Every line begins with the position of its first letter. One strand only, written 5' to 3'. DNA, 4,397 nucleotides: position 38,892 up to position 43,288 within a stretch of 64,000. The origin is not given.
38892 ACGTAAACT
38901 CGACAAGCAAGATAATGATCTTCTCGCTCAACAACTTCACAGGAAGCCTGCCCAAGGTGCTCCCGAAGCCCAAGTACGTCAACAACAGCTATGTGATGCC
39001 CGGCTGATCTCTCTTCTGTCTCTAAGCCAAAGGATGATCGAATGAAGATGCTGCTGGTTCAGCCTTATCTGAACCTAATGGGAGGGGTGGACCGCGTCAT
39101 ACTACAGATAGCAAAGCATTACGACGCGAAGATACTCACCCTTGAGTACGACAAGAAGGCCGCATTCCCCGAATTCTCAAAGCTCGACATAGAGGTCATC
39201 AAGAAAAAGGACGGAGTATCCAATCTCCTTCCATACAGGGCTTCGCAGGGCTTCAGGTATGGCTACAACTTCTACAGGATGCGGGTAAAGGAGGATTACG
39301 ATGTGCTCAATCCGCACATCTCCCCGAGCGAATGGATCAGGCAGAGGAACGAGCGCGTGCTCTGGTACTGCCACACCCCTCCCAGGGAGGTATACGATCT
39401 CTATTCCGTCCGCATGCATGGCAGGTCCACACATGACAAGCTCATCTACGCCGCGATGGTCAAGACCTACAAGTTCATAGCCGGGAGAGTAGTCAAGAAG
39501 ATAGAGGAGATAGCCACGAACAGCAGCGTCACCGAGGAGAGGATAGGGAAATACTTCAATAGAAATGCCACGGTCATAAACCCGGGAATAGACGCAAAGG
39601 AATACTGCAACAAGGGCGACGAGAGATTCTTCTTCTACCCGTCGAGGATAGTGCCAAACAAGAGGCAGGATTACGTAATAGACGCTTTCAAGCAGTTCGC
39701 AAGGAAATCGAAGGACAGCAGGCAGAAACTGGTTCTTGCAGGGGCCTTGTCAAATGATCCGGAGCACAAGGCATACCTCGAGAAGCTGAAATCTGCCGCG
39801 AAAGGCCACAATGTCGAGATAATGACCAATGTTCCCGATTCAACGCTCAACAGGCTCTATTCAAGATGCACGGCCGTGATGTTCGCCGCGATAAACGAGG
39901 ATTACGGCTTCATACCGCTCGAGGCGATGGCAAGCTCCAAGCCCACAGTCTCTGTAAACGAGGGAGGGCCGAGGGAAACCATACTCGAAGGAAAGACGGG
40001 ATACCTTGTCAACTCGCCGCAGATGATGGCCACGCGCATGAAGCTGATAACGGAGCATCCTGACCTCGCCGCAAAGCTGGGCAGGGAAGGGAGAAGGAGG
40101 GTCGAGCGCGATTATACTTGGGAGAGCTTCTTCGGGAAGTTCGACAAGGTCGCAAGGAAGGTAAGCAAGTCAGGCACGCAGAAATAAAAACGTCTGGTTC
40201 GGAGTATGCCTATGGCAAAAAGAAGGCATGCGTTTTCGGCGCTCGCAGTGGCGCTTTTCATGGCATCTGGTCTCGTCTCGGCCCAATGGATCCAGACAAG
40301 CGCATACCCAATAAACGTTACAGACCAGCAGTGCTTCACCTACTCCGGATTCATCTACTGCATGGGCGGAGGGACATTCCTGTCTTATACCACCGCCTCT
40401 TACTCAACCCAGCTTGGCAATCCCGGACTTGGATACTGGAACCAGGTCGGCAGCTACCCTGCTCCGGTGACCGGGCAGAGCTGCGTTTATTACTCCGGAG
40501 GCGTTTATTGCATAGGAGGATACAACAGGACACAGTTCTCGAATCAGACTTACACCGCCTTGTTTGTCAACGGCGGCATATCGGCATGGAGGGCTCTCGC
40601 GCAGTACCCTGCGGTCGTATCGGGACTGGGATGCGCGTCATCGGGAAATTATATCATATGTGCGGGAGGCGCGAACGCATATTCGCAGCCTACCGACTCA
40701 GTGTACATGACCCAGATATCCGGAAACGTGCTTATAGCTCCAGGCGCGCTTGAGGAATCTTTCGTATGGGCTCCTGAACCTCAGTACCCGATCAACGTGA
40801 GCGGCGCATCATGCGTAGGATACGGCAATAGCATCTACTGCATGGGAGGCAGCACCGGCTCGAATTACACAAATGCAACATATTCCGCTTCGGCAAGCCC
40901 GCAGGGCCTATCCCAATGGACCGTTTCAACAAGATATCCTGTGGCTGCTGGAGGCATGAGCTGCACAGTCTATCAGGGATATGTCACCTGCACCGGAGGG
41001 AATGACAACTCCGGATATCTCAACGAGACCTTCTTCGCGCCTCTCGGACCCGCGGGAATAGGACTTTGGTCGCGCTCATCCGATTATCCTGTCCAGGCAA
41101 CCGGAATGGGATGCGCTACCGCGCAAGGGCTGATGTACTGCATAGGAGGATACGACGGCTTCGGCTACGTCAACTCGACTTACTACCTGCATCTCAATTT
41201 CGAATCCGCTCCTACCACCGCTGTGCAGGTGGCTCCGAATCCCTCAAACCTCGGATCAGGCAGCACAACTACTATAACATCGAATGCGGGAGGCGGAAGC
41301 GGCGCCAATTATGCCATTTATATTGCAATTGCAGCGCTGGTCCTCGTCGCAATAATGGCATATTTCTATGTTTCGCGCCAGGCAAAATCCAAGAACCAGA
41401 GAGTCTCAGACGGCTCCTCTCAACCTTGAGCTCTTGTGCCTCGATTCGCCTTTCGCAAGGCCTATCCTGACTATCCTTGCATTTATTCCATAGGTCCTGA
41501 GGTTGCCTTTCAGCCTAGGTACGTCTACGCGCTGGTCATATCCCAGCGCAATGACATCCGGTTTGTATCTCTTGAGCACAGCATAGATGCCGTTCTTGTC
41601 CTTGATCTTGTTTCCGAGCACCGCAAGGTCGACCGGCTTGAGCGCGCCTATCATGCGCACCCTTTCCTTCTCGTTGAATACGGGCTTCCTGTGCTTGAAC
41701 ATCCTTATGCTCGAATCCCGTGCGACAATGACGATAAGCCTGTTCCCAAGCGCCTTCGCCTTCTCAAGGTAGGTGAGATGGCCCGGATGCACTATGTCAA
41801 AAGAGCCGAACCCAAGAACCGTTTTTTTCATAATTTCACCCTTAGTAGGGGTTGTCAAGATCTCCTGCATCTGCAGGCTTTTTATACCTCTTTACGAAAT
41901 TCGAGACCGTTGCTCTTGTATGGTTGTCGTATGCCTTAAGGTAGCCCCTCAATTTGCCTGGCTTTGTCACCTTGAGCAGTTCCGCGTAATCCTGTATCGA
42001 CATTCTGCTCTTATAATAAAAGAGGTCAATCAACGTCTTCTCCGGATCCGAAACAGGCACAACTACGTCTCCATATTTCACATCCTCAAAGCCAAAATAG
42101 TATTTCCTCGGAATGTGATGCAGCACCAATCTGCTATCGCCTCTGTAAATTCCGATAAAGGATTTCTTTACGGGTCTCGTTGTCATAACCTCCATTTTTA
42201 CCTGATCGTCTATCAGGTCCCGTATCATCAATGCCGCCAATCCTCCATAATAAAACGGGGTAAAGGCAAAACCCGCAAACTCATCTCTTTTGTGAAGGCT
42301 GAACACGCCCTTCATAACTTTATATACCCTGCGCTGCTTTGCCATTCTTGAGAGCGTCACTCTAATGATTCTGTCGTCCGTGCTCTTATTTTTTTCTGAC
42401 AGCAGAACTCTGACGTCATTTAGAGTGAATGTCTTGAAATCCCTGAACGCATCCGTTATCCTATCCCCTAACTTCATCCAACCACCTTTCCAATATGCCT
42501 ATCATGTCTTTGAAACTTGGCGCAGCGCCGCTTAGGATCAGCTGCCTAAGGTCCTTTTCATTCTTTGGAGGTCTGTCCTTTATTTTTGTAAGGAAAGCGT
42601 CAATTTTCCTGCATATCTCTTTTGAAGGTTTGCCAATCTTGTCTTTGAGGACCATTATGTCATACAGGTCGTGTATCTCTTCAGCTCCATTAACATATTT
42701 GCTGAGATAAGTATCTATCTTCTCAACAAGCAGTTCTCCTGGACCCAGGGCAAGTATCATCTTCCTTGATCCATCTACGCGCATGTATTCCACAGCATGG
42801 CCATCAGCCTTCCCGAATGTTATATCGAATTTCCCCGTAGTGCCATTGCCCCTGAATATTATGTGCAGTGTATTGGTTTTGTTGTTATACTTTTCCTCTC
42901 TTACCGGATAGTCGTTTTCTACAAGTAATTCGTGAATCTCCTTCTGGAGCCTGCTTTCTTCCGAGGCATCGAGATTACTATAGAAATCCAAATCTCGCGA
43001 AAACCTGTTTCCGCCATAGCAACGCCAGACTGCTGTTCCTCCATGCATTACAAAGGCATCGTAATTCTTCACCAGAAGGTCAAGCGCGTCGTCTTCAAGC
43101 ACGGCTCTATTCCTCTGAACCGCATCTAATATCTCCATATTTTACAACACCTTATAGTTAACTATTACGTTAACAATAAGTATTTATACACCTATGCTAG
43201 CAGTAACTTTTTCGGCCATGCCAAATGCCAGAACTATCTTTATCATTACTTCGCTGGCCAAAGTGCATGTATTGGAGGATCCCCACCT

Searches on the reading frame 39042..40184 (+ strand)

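Call 56: search_protein_families(library=pfam, proteins=[window:39042-40184:+], max_evalue=0.00001)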
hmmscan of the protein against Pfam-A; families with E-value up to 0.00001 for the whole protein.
window:39042-40184:+ (381 aa): 4 families
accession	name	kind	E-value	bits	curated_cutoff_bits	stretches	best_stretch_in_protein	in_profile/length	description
PF00534.26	Glycos_transf_1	-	1.5e-29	103.2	26.4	1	190-353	11-172/172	Glycosyl transferases group 1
PF13692.12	Glyco_trans_1_4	-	1e-19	71.6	27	1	197-334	4-137/142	Glycosyl transferases group 1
PF13524.12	Glyco_trans_1_2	-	4.3e-08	33.7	25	1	228-362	15-137/144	Glycosyl transferase-like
PF13439.12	Glyco_transf_4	-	1.1e-06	29.3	28.5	1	13-186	1-169/170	Glycosyltransferase Family 4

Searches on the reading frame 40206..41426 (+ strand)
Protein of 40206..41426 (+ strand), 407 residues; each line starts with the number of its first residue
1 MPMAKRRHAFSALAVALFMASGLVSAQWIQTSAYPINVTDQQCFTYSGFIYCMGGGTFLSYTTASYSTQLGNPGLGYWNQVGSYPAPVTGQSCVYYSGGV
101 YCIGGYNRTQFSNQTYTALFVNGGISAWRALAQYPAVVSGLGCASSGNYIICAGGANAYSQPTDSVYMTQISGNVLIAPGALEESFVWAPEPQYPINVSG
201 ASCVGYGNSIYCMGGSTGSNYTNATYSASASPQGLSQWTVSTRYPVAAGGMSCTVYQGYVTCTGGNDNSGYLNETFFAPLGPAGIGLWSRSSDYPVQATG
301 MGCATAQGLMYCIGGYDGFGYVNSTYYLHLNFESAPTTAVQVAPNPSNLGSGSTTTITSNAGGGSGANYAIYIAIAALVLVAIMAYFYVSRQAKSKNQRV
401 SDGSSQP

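Call 56: search_protein_families(library=pfam, proteins=[window:40206-41426:+], max_evalue=0.00001)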
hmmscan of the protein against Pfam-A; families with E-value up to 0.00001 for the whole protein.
window:40206-41426:+ (407 aa): 4 families
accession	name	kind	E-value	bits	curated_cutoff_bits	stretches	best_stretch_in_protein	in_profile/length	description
PF24681.1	Kelch_KLHDC2_KLHL20_DRC7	-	2.7e-19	69.8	50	2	201-336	2-142/221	KLHDC2/KLHL20/DRC7 Kelch-repeats domain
PF13964.12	Kelch_6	-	1.5e-07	31.6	25.3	0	200-224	4-29/50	Kelch motif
PF01344.31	Kelch_1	-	3.3e-07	30.1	20.1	0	299-325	3-29/46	Kelch motif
PF24996.1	NANM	-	8e-06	25.4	45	0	199-273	55-131/350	N-acetylneuraminate epimerase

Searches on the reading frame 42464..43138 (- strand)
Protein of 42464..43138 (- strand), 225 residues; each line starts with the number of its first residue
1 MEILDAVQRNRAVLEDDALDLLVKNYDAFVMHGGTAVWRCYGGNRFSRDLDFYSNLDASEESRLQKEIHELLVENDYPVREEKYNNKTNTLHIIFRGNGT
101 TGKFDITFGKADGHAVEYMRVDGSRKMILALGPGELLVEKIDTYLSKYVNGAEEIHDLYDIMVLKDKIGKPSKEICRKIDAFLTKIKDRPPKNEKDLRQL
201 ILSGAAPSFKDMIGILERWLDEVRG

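Call 56: search_protein_families(library=pfam, proteins=[window:42464-43138:-], max_evalue=0.00001)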
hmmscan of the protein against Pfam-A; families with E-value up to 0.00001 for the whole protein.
window:42464-43138:- (225 aa): 1 family
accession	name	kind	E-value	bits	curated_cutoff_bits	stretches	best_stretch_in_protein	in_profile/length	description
PF08843.17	AbiEii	-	1.9e-13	51.4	22.5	1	27-191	13-191/238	Nucleotidyl transferase AbiEii toxin, Type IV TA system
